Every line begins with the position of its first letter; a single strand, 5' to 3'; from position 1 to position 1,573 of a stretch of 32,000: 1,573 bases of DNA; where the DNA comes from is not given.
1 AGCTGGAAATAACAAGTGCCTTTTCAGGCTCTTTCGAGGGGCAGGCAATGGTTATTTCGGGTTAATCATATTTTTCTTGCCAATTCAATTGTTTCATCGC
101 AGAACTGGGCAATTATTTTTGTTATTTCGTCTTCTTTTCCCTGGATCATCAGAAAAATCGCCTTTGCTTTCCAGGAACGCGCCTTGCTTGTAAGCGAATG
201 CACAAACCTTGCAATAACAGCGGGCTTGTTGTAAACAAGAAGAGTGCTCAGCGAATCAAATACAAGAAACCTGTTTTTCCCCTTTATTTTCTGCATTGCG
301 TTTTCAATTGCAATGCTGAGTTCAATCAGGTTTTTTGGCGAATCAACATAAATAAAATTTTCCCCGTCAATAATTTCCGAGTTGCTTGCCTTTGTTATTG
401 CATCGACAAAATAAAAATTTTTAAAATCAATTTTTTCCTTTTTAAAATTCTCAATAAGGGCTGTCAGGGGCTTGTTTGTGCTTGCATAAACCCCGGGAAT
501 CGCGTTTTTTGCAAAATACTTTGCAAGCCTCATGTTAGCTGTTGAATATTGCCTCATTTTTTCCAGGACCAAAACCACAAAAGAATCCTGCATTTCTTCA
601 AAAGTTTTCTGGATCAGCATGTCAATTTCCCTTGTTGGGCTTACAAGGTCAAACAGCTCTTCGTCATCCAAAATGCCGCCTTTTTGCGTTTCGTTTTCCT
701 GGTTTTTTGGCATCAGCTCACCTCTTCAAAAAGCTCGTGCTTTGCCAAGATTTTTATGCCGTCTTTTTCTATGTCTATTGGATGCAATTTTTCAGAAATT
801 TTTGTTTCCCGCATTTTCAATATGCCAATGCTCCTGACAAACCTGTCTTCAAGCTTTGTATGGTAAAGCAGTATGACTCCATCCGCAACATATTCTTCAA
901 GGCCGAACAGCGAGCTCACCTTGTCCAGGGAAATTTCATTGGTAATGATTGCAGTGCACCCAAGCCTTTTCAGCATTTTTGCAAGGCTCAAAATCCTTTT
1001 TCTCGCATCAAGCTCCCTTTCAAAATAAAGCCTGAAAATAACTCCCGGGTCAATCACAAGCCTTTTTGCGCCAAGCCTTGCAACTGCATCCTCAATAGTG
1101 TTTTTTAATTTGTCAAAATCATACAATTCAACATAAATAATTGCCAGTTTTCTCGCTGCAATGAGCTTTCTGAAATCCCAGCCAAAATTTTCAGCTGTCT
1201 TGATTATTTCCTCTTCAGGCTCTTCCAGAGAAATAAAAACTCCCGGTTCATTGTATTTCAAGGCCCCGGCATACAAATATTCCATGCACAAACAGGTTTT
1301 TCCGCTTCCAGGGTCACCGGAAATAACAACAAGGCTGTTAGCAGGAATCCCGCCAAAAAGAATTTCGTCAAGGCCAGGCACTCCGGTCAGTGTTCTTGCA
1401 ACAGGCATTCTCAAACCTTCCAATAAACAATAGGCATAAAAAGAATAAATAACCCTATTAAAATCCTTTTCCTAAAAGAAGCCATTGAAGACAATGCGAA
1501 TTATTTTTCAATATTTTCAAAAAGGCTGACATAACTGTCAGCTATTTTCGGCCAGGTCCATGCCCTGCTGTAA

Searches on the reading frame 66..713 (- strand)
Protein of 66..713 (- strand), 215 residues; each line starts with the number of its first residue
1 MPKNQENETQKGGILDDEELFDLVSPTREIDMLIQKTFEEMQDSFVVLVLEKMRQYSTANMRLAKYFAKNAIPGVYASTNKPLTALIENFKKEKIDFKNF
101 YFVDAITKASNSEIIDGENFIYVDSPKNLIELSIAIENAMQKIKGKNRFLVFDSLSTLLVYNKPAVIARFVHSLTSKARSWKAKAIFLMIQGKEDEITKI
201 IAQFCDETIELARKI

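Call 13: search_protein_families(library=pfam, proteins=[window:66-713:-], max_evalue=0.01)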
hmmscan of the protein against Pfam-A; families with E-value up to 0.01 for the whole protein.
window:66-713:- (215 aa): 5 families
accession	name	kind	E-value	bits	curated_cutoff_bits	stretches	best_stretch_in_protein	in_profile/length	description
PF24336.1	DUF7504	-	5.2e-11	43.8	27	1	116-211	80-179/179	Family of unknown function (DUF7504)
PF06745.19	ATPase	-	3.7e-08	33.5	26.6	1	71-213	48-189/231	KaiC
PF00535.33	Glycos_transf_2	-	0.00035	21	23.3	0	160-206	6-50/168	Glycosyl transferase family 2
PF05763.18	DUF835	-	0.0033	17.7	33.1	0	94-187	36-117/136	Protein of unknown function (DUF835)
PF23365.1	DUF7090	-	0.0056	16.9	27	1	116-211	87-182/192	Family of unknown function (DUF7090)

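Call 59: search_protein_families(library=ncbifam, proteins=[window:66-713:-], max_evalue=0.01)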
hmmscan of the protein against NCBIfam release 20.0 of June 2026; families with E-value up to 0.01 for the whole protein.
window:66-713:- (215 aa): 0 families

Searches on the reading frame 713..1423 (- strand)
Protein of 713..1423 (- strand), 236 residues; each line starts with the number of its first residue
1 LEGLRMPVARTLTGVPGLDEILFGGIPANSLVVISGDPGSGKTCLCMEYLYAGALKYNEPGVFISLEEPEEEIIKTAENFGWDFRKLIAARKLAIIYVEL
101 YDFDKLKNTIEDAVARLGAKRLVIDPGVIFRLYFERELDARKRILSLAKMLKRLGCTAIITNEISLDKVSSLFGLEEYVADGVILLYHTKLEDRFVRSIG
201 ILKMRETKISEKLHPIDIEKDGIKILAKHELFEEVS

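Call 13: search_protein_families(library=pfam, proteins=[window:713-1423:-], max_evalue=0.01)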
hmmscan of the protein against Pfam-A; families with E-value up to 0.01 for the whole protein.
window:713-1423:- (236 aa): 8 families
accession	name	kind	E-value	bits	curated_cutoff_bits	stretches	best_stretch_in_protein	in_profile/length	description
PF06745.19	ATPase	-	2.1e-63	214.2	26.6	1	13-229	3-230/231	KaiC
PF03796.21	DnaB_C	-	4.8e-06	26.6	27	1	13-75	4-65/255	DnaB-like helicase C terminal domain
PF13481.12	AAA_25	-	4.8e-05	23.5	27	1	18-126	22-151/195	AAA domain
PF08423.17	Rad51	-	6.4e-05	22.8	22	1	7-155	4-159/244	Rad51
PF20720.3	nSTAND3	-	0.0009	19.4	27.2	1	29-55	17-43/155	Novel STAND NTPase 3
PF13401.12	AAA_22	-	0.0018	19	27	1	30-125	6-91/130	AAA domain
PF00154.27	RecA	-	0.0018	18.2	27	0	13-212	35-234/262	recA bacterial DNA recombination protein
PF07088.17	GvpD_P-loop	-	0.0077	16.6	24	0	26-71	8-50/189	GvpD gas vesicle protein, P-loop domain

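Call 59: search_protein_families(library=ncbifam, proteins=[window:713-1423:-], max_evalue=0.01)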
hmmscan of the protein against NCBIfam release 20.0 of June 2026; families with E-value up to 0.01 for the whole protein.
window:713-1423:- (236 aa): 23 families
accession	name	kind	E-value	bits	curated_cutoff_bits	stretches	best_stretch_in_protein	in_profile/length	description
NF006799.0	PRK09302.1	equivalog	1.4e-49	169.1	408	1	7-227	9-240/515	circadian clock protein KaiC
TIGR03877.1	thermo_KaiC_1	hypoth_equivalog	1.4e-46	158.9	307.25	2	9-96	2-88/238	KaiC domain-containing protein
TIGR03880.1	KaiC_arch_3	hypoth_equivalog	9.3e-46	156.2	249.45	1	14-232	1-224/224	KaiC domain-containing protein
TIGR03881.1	KaiC_arch_4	hypoth_equivalog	6.1e-35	121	247.8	1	10-224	2-227/231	KaiC domain-containing protein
TIGR02655.1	circ_KaiC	equivalog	3.8e-34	118.2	546.25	1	12-226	4-229/484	circadian clock protein KaiC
NF052589.1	ArlH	equivalog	2e-12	47.3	215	1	17-208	8-204/229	archaellum protein ArlH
NF004723.0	PRK06067.1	subfamily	2.3e-12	47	194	1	13-225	18-235/243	flagellar accessory protein FlaH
NF006320.0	PRK08533.1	equivalog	1.3e-10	41.3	215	1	18-160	13-156/230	flagellar accessory protein FlaH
NF004629.0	PRK05973.1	equivalog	4.3e-07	29.2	156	1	22-87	57-121/237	DNA helicase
TIGR03878.1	thermo_KaiC_2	hypoth_equivalog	5.4e-07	29.2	232.2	1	23-161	30-172/259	KaiC domain-containing protein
TIGR00665.1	DnaB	equivalog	2.1e-06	26.8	385.25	1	13-75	180-241/435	replicative DNA helicase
TIGR03600.1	phage_DnaB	exception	3.3e-06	26.4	498.65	1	13-124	179-281/421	phage replicative helicase, DnaB family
TIGR02237.1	recomb_radB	equivalog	6.9e-06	26.1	172.4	1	18-168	1-153/210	DNA repair and recombination protein RadB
TIGR00416.1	sms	equivalog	7.5e-06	24.9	403.05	1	9-87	74-151/454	DNA repair protein RadA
NF003301.0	PRK04301.1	equivalog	1e-05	24.9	259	1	5-86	77-165/316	DNA repair and recombination protein RadA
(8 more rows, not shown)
